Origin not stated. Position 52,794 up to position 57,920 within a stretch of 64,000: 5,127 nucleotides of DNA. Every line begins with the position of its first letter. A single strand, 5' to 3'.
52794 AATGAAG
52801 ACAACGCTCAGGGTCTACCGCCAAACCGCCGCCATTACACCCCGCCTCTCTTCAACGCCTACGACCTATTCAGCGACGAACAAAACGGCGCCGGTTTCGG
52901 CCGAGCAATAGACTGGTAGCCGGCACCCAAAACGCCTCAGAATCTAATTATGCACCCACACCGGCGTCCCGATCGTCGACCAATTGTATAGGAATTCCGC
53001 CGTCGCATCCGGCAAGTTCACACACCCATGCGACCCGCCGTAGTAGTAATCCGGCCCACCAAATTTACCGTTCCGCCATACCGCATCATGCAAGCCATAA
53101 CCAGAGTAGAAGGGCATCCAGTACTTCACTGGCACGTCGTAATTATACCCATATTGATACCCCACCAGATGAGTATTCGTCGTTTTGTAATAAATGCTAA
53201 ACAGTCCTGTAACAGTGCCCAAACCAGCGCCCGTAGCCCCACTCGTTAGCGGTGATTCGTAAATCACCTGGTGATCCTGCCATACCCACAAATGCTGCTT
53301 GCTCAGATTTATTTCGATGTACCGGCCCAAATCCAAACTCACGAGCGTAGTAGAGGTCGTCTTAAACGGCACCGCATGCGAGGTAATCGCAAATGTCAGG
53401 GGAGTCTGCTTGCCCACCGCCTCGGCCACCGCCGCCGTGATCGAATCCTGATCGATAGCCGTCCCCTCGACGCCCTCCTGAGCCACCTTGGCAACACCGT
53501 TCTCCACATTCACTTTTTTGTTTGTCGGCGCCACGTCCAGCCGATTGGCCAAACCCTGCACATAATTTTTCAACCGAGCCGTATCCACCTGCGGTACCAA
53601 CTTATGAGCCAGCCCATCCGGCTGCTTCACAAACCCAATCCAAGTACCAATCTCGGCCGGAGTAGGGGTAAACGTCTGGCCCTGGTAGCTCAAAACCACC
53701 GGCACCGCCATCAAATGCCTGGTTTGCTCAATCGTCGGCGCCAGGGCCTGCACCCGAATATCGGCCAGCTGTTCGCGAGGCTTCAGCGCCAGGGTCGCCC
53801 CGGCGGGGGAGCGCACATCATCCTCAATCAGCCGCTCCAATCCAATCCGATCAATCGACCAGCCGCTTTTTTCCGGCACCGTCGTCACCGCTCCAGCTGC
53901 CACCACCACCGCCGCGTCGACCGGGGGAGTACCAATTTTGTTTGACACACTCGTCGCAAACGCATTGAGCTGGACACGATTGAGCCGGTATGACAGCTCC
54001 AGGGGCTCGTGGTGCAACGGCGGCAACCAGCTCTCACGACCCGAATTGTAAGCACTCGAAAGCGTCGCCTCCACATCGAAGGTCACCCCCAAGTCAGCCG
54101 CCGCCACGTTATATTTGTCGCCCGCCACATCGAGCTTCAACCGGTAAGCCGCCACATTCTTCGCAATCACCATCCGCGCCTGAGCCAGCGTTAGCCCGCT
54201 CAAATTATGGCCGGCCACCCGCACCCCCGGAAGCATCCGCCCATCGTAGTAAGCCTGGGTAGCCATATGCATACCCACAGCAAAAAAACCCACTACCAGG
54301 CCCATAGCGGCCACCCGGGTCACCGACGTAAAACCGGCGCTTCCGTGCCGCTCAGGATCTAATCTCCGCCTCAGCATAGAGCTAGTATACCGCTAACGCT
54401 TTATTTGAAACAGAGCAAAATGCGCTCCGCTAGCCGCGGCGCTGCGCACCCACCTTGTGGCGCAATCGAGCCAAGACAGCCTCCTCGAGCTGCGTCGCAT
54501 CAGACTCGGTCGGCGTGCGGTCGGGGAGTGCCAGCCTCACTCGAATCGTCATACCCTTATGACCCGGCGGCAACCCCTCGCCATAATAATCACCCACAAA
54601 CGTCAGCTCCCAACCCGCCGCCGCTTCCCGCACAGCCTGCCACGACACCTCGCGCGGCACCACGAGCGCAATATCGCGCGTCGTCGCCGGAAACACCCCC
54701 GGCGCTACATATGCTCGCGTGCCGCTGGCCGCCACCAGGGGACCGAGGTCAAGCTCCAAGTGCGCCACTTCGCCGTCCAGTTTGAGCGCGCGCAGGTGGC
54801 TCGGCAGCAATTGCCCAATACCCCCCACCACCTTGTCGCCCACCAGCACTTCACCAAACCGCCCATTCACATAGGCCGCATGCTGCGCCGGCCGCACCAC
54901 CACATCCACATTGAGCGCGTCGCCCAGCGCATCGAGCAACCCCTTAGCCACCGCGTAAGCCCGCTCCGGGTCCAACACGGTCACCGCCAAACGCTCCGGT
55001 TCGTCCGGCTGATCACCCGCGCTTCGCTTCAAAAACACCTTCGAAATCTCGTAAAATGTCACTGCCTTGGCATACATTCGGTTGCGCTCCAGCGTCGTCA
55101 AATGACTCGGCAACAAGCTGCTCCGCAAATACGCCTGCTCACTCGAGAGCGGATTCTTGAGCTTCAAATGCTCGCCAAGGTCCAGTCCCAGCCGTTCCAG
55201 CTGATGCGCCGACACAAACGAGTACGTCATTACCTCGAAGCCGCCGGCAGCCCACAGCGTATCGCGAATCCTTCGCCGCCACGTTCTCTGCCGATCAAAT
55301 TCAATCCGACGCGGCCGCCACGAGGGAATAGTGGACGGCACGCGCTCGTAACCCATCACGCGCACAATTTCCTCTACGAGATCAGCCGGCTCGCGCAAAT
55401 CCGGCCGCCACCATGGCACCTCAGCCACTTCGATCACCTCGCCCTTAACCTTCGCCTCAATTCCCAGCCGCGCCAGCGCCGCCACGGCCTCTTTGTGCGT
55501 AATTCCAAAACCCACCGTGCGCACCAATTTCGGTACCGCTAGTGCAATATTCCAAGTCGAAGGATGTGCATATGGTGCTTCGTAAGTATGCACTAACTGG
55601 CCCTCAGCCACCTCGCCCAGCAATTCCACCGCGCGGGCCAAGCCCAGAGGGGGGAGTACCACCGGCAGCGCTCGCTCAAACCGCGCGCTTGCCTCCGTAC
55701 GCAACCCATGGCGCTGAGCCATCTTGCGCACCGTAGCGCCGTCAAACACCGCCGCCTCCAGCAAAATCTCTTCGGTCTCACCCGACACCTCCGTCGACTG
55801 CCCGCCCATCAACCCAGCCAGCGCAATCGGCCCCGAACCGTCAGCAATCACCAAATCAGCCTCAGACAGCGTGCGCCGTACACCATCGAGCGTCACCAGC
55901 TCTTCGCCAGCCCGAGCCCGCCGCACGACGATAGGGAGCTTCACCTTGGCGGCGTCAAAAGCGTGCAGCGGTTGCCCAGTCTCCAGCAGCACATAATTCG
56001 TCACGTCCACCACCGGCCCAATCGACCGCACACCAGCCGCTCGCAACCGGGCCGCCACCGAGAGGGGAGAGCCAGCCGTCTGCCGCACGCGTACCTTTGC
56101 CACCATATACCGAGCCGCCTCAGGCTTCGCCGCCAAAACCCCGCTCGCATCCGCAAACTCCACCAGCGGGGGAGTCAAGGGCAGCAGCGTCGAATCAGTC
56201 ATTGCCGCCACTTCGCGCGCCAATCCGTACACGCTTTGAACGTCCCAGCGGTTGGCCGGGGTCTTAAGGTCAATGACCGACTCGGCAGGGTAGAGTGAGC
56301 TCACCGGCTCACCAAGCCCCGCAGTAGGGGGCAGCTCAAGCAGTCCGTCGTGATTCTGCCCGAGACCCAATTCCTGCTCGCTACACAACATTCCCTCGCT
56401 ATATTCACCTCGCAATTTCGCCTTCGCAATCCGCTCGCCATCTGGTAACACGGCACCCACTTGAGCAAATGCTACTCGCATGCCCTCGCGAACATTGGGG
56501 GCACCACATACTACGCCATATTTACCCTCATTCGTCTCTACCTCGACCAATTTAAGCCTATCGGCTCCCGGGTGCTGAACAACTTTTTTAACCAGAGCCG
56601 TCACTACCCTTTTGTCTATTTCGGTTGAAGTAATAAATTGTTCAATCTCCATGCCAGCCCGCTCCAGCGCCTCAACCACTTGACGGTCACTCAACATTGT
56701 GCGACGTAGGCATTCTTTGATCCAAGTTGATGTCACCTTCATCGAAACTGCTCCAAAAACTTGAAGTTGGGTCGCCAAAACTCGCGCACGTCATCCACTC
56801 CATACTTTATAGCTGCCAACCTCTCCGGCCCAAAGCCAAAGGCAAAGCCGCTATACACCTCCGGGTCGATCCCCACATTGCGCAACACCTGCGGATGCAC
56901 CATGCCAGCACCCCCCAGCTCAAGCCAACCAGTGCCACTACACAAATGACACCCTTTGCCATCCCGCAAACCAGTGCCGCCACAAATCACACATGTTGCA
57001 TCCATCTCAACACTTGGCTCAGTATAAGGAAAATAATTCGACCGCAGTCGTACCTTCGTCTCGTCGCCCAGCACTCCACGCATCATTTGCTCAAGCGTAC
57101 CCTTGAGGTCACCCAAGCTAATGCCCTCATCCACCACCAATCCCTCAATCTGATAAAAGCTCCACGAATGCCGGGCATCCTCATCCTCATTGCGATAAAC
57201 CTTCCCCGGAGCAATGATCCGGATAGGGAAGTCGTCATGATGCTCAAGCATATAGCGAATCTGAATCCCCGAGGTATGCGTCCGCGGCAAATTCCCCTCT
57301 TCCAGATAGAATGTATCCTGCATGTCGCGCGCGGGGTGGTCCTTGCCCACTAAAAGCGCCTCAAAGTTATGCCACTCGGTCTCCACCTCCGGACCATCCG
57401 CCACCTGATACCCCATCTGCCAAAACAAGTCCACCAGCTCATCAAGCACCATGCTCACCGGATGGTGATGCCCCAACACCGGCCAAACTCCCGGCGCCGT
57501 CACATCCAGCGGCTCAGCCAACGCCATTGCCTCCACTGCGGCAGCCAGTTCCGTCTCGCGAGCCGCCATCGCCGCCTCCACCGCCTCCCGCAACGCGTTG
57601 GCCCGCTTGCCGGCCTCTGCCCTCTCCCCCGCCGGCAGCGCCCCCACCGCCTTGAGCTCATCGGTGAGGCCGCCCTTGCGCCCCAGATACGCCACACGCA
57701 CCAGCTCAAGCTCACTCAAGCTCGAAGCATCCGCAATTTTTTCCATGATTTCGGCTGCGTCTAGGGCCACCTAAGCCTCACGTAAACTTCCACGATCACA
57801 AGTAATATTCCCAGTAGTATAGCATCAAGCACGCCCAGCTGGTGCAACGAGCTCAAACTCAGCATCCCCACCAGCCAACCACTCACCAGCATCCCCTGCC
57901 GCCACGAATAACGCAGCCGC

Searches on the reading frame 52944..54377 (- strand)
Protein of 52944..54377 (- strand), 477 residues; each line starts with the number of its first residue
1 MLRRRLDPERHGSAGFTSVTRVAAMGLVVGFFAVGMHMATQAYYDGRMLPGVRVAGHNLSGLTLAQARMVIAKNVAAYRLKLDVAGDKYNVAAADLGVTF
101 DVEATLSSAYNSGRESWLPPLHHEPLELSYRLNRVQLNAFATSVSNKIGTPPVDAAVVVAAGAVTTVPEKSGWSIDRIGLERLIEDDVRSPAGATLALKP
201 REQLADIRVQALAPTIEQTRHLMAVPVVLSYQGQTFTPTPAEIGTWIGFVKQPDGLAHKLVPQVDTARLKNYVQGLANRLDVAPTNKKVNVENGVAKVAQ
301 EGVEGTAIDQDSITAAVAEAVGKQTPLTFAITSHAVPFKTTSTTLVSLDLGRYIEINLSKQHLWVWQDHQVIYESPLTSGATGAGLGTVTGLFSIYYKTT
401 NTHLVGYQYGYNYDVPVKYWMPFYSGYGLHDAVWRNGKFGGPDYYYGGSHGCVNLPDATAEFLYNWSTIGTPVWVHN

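Call 63: search_protein_families(library=pfam, proteins=[window:52944-54377:-], max_evalue=0.001)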
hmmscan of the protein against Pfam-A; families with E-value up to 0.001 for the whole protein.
window:52944-54377:- (477 aa): 2 families
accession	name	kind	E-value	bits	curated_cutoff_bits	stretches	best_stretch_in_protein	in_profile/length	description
PF03734.19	YkuD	-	1.3e-21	78.2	23.4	1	352-475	2-146/146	L,D-transpeptidase catalytic domain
PF12229.13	PG_binding_4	-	1.3e-19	70.9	22.1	2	89-182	1-102/117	Putative peptidoglycan binding domain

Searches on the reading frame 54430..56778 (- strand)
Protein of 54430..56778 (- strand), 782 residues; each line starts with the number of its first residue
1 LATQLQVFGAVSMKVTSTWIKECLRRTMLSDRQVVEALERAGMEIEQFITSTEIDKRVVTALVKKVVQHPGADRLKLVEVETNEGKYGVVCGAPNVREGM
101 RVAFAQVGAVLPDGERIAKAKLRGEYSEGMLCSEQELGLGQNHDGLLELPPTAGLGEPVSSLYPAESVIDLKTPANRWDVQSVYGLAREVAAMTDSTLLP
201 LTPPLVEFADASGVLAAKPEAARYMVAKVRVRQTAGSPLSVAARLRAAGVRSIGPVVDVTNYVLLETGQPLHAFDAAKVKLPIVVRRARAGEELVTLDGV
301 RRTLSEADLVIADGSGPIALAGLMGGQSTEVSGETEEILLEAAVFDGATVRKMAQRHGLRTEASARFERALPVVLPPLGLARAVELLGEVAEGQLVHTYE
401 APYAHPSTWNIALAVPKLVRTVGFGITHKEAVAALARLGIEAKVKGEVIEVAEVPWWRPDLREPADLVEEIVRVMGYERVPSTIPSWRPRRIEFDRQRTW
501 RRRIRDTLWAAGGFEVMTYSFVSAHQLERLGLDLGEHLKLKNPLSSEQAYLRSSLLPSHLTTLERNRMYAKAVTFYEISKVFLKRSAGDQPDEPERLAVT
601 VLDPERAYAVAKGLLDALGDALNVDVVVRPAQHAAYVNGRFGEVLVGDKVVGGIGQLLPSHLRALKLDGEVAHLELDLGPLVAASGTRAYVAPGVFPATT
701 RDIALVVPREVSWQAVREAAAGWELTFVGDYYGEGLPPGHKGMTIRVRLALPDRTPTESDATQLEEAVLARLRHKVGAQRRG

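Call 63: search_protein_families(library=pfam, proteins=[window:54430-56778:-], max_evalue=0.001)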
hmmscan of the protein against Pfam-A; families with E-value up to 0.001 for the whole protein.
window:54430-56778:- (782 aa): 5 families
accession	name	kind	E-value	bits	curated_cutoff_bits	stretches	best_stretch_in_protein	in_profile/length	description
PF03483.22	B3_4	-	8.4e-56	188.7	29.3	1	223-391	4-173/174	B3/4 domain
PF17759.6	tRNA_synthFbeta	-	2.4e-44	151.8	22.4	1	481-678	2-214/214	Phenylalanyl tRNA synthetase beta chain CLM domain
PF01588.26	tRNA_bind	-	6.4e-17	61.9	27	1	58-157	1-95/96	Putative tRNA binding domain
PF03484.21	B5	-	4.5e-15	56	28.6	1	412-477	2-67/67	tRNA synthetase B5 domain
PF03147.19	FDX-ACB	-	1.1e-10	42.2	31.1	1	696-781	3-94/94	Ferredoxin-fold anticodon binding domain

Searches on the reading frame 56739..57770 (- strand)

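Call 63: search_protein_families(library=pfam, proteins=[window:56739-57770:-], max_evalue=0.001)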
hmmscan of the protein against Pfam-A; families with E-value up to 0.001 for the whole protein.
window:56739-57770:- (343 aa): 2 families
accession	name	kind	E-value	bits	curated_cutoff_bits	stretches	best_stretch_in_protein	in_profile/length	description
PF01409.25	tRNA-synt_2d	-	1.7e-92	309.8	19.8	1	88-342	2-246/246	tRNA synthetases class II core domain (F)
PF02912.23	Phe_tRNA-synt_N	-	1.9e-18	66.6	22.3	1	17-81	2-66/69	Aminoacyl tRNA synthetase class II, N-terminal domain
